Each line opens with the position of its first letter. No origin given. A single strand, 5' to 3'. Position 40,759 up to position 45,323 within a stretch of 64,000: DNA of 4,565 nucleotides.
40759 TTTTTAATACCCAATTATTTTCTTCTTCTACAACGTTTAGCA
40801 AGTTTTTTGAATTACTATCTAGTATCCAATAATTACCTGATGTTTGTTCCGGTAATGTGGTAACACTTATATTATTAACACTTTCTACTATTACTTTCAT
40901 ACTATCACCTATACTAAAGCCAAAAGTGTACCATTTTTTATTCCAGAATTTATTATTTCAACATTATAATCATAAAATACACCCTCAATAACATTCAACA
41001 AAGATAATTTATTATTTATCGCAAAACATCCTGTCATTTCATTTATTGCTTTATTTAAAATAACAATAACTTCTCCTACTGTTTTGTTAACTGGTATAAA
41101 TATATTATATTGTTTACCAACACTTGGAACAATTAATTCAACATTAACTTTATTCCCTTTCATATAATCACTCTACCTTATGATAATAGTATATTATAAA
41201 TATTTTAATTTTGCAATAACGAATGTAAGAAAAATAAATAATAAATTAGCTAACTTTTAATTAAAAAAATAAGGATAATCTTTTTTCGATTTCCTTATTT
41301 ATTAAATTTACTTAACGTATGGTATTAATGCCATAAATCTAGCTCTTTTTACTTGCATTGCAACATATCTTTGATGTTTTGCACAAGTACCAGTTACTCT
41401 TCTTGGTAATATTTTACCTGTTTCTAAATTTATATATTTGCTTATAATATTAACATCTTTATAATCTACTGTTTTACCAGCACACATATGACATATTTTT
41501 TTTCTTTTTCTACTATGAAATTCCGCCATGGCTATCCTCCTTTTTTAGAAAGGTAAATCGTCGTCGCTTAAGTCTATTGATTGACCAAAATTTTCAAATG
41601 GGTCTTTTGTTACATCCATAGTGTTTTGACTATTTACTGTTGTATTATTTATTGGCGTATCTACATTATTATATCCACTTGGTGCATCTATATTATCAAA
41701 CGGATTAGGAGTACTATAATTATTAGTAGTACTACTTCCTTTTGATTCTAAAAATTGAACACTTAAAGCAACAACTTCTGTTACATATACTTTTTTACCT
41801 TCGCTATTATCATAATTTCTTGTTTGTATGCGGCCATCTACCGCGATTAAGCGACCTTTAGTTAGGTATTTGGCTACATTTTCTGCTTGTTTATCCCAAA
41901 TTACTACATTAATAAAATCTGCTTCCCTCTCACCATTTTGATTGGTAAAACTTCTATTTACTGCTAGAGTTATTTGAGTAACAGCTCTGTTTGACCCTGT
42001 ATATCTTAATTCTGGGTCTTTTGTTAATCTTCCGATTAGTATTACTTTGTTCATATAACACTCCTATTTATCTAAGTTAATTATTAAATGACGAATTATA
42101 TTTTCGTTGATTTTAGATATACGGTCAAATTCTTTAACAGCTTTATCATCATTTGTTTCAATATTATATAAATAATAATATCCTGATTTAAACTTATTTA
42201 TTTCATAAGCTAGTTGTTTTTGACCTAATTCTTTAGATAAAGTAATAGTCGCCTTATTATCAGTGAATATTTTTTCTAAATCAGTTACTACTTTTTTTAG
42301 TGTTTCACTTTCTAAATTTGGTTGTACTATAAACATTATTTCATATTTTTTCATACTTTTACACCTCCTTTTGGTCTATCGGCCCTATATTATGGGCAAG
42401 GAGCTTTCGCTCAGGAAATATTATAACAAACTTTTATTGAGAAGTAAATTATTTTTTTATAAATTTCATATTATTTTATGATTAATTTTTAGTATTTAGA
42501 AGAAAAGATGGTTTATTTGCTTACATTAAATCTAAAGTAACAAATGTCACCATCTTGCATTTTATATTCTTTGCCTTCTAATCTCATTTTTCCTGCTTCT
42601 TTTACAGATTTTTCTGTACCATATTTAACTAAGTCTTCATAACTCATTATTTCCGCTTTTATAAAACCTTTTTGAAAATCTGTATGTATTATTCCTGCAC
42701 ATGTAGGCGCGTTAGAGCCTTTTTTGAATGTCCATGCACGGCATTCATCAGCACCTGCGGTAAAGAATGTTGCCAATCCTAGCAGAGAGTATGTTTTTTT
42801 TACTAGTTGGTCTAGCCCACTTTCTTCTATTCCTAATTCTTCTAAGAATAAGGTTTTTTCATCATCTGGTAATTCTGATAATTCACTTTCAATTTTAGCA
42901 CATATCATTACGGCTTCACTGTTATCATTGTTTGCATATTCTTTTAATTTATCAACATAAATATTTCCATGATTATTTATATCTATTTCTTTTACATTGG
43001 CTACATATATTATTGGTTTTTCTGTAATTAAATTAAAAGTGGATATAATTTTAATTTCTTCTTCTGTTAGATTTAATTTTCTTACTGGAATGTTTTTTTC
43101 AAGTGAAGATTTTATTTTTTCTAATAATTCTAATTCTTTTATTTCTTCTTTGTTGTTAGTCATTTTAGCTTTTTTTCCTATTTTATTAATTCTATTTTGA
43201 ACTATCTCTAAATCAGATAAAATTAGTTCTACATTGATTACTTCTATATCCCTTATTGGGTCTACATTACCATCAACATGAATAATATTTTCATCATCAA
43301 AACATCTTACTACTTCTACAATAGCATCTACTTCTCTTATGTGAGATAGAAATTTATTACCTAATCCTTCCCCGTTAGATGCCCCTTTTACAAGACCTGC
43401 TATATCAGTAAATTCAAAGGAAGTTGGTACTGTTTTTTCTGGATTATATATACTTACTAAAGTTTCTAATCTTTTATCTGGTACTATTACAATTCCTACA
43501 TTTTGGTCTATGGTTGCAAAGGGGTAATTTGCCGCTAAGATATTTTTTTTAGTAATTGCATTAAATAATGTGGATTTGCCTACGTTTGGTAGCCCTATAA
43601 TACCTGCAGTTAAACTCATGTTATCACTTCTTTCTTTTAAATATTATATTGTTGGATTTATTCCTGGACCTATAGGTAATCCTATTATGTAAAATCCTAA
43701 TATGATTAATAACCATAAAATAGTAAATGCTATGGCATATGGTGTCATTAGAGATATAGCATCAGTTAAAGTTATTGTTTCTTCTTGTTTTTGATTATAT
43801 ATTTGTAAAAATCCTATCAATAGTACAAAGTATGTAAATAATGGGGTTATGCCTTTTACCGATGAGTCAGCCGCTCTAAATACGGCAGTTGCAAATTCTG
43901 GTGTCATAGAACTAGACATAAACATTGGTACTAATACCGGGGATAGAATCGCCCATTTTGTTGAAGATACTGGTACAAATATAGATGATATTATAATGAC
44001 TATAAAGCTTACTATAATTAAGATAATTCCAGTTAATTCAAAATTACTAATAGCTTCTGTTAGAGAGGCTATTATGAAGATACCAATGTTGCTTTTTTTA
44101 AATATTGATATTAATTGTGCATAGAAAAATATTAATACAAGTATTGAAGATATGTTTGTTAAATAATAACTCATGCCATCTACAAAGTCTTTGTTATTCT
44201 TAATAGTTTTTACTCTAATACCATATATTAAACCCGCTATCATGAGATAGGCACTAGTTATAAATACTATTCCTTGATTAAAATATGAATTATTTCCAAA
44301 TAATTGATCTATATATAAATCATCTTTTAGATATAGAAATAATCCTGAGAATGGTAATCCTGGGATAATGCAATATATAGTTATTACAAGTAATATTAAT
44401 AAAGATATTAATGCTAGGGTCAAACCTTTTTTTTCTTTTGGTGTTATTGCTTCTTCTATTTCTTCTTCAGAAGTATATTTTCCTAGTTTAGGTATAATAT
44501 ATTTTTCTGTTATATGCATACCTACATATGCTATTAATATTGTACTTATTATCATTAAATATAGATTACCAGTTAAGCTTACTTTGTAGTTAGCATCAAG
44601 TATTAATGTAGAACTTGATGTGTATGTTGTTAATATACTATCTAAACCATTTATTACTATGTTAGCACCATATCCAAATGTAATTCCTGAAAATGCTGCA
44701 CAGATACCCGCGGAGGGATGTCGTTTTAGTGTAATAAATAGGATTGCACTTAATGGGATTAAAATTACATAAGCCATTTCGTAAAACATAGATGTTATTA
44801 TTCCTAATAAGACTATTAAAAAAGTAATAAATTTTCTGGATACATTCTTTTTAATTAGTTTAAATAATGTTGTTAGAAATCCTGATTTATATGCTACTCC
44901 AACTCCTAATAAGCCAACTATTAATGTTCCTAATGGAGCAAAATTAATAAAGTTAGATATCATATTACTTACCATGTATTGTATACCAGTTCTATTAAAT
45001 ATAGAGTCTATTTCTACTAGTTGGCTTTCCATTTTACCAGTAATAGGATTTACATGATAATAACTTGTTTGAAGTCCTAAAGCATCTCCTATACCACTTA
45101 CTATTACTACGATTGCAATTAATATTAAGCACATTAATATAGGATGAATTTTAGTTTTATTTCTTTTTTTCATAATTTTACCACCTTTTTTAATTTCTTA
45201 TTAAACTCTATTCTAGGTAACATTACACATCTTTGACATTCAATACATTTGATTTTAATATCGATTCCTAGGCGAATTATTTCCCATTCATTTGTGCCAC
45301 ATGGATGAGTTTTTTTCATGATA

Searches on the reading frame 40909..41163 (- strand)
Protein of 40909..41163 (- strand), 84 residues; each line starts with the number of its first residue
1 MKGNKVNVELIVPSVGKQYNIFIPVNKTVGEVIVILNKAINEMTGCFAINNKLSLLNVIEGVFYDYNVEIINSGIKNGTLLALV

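Call 6: search_protein_families(library=ncbifam, proteins=[window:40909-41163:-], max_evalue=0.1)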
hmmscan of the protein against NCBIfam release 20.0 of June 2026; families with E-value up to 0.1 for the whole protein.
window:40909-41163:- (84 aa): 0 families

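Call 97: search_protein_families(library=pfam, proteins=[window:40909-41163:-], max_evalue=0.01)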
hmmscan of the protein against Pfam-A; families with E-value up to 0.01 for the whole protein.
window:40909-41163:- (84 aa): 0 families

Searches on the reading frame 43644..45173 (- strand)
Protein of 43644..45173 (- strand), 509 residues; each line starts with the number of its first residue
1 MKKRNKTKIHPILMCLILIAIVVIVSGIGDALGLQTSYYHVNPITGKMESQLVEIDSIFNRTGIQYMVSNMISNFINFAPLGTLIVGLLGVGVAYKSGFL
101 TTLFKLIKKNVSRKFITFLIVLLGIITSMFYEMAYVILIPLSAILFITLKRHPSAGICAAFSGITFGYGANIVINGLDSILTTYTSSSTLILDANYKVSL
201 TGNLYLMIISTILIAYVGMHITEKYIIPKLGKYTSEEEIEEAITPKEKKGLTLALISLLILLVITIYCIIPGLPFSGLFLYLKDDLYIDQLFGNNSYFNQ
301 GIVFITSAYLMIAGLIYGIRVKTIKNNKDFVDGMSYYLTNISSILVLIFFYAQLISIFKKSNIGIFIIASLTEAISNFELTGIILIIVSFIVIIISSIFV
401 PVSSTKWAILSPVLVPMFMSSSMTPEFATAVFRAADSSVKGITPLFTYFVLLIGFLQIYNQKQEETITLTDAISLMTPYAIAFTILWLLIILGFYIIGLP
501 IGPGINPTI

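Call 97: search_protein_families(library=pfam, proteins=[window:43644-45173:-], max_evalue=0.01)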
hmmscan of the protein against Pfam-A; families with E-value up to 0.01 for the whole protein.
window:43644-45173:- (509 aa): 1 family
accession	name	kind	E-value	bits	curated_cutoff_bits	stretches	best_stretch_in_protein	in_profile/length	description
PF03806.19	ABG_transport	-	1.1e-115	387.2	27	1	10-506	15-499/502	AbgT putative transporter family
